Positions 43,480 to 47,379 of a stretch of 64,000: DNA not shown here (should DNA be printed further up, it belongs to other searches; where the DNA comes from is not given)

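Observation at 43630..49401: A 1923-aa giant protein carries what looks like a papain-like catalytic core split by a ~690-residue helical insertion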

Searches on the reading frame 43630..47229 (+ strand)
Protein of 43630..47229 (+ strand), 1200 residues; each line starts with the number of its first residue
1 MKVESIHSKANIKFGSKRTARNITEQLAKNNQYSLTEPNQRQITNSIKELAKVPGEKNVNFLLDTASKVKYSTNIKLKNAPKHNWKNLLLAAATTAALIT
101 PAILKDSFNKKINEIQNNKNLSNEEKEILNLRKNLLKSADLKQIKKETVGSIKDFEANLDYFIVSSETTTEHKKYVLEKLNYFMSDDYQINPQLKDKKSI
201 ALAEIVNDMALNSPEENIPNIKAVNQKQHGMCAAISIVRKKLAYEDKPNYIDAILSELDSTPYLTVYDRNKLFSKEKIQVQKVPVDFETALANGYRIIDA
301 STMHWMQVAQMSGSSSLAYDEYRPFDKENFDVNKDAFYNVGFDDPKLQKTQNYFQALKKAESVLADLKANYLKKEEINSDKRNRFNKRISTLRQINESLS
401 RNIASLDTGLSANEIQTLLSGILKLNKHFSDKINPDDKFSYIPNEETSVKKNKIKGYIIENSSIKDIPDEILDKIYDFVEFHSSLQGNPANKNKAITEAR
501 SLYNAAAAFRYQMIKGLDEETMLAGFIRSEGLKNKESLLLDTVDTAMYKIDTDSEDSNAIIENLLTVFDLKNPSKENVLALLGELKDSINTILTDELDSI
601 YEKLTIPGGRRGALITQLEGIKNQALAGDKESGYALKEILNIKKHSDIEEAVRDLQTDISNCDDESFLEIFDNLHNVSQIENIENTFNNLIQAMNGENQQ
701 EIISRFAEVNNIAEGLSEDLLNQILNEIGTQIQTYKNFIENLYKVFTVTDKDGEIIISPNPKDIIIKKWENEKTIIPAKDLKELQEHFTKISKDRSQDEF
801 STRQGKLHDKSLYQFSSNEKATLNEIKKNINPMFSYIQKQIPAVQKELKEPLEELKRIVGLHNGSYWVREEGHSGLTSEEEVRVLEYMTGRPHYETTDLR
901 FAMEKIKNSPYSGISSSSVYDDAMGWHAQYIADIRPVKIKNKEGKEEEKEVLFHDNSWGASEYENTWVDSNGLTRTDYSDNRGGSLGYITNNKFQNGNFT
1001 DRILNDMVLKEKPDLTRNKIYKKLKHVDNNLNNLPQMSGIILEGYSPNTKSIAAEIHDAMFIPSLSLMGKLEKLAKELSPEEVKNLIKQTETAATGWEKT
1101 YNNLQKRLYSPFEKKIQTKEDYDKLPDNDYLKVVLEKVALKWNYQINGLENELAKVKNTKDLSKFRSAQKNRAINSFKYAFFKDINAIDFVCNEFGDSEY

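Call 28: predict_structure(alignment_id=A3)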
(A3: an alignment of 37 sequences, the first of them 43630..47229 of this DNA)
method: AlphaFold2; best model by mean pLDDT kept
length: 1200 residues; sequences in the alignment: 37
mean_pLDDT: 82.3   pTM: 0.72
mean pLDDT of the five models: 82.3, 81.3, 78.5, 77.5, 77.5
residues with pLDDT >= 90: 425; 70-90: 585; 50-70: 135; < 50: 55
segments of 3 or more residues with pLDDT < 50: 1-15, 223-228, 862-870, 1089-1097, 1182-1184, 1187-1189, 1194-1200
pLDDT, mean of each block of 10 residues (from residue 1): 40 59 93 92 94 89 94 89 92 90 82 88 94 96 90 91 93 97 95 94 93 76 53 73 93 94 90 87 87 86 86 64 82 75 82 89 89 83 80 89 87 90 88 87 88 92 88 90 70 78 93 92 88 91 92 87 80 81 92 92 90 89 82 82 85 90 89 89 90 78 85 71 88 92 88 83 92 91 92 74 67 92 93 91 81 65 46 70 91 92 92 86 79 92 85 78 79 78 78 88 84 81 73 83 86 67 56 67 60 47 70 69 83 82 66 78 78 62 48 44
secondary structure, 60 per line:
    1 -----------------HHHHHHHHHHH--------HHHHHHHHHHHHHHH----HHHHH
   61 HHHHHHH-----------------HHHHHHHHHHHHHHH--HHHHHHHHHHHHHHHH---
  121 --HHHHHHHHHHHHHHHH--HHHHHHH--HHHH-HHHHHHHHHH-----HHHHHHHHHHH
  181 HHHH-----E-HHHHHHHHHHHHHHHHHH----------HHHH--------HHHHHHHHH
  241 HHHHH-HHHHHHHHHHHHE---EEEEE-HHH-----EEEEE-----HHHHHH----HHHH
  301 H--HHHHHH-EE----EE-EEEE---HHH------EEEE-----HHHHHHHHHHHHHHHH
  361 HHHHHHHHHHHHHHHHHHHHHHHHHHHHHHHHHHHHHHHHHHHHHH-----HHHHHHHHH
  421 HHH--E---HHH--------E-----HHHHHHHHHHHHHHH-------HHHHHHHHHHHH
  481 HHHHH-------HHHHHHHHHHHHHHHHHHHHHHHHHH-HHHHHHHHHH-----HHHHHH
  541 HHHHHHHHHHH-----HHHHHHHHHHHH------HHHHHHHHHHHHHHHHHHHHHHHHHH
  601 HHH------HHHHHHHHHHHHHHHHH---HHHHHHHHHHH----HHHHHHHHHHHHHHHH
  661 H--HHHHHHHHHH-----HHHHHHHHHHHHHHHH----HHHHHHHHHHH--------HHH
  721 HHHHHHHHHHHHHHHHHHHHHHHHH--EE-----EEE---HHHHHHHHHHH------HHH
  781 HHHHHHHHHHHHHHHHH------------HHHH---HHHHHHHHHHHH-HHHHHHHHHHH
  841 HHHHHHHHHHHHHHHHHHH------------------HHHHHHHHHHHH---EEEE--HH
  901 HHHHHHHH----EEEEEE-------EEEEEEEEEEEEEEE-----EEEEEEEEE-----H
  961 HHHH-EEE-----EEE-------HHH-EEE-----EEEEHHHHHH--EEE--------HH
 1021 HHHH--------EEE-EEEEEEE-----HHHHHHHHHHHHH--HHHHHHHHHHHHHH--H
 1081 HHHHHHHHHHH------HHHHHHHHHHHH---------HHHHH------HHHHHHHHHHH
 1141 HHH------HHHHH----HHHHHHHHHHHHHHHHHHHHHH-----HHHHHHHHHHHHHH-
elements in order (helices of 4 or more, strands of 3 or more residues): H18-28 H37-51 H56-67 H85-99 H102-117 H123-138 H141-147 H150-153 H155-164 H170-184 H192-209 H220-223 H232-245 H247-258 E263-267 E277-281 H287-292 H297-301 H304-309 E320-323 E336-339 H345-406 H412-423 H447-461 H469-485 H493-518 H520-529 H535-551 H557-568 H575-603 H610-626 H630-640 H645-661 H664-673 H679-694 H699-709 H718-745 E755-757 H761-771 H778-797 H810-813 H817-828 H830-859 H878-889 E893-896 H899-908 E913-918 E926-940 E946-954 H960-964 E966-968 E974-976 E988-990 E996-999 H1000-1005 E1008-1010 H1019-1024 E1033-1035 E1037-1043 H1049-1061 H1064-1077 H1080-1091 H1098-1109 H1119-1123 H1130-1143 H1150-1154 H1159-1180 H1186-1199

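Call 30: fold_search(model_id=the predicted structure, library=pdb)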
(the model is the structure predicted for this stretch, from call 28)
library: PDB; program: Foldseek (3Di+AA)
matches with E <= 10: 148; with E <= 0.001: 0
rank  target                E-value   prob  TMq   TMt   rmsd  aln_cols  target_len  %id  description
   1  1t6p_C                1.8e-02  0.14  0.06  0.09  35.2       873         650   10  Crystal Structure of Phenylalanine Ammonia Lyase from Rhodosporidium toruloides (released 2004-10-12)
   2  9g33_UT               7.8e-02  0.08  0.07  0.05  42.8      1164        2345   10  Stalled 90S - Utp23-Krr1-deltaC3 (released 2025-06-18)
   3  1t6p_E                1.4e-01  0.08  0.06  0.09  34.2       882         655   10  Crystal Structure of Phenylalanine Ammonia Lyase from Rhodosporidium toruloides (released 2004-10-12)
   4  9n74_LM               2.0e-01  0.07  0.07  0.06  51.7      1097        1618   11  SSU processome maturation and disassembly, State H (released 2025-10-29)
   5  6bkj_C                2.4e-01  0.77  0.08  0.24   9.6       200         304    8  Crystal Structure of Human Calpain-3 Protease Core in Complex with Leupeptin (released 2018-02-07)
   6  7n6g_3V               2.4e-01  0.12  0.05  0.12  55.7       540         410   11  C1 of central pair (released 2022-05-18)
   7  9gbk_3                2.6e-01  0.05  0.07  0.05  35.0      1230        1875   10  Blm10-20S proteasome complex from pre1-1 (released 2024-09-11)
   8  9d0t_O                3.8e-01  0.04  0.07  0.05  37.2      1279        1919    9  Proteasome core particle assembly intermediate Blm10:13S purified from Saccharomyces cerevisiae (released 2024-12-04)
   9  7zr1_C                4.7e-01  0.07  0.05  0.08  71.9       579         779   13  Chaetomium thermophilum Mre11-Rad50-Nbs1 complex bound to ATPyS (composite structure) (released 2023-01-11)
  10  9e9r                  5.3e-01  0.10  0.06  0.03  39.5       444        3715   14  The Structure of ApoB100 from Human Low-Density Lipoprotein (released 2024-12-18)
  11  6h2x                  6.0e-01  0.10  0.05  0.13  43.6       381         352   13  MukB coiled-coil elbow from E. coli (released 2019-03-06)
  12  9qe0_A                6.5e-01  0.04  0.07  0.07  60.5       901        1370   12  Neobacillus vireti Wadjet-II JetABC dimer (released 2025-06-25)
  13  6sue_A                7.4e-01  0.03  0.04  0.03  50.6       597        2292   12  Structure of Photorhabdus luminescens Tc holotoxin pore, Mutation TccC3-D651A (released 2019-11-06)
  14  8w20_A                9.5e-01  0.04  0.06  0.10  55.0       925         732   10  Umb1 umbrella toxin particle (released 2024-04-17)
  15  6z3r_A                9.9e-01  0.03  0.07  0.06  31.8      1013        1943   10  Structure of SMG1-8-9 kinase complex bound to UPF1-LSQ (released 2020-06-24)
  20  7t3u_B                1.7e+00  0.03  0.08  0.07  41.1      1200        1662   11  IP3, ATP, and Ca2+ bound type 3 IP3 receptor in the inactive state (released 2022-03-23)
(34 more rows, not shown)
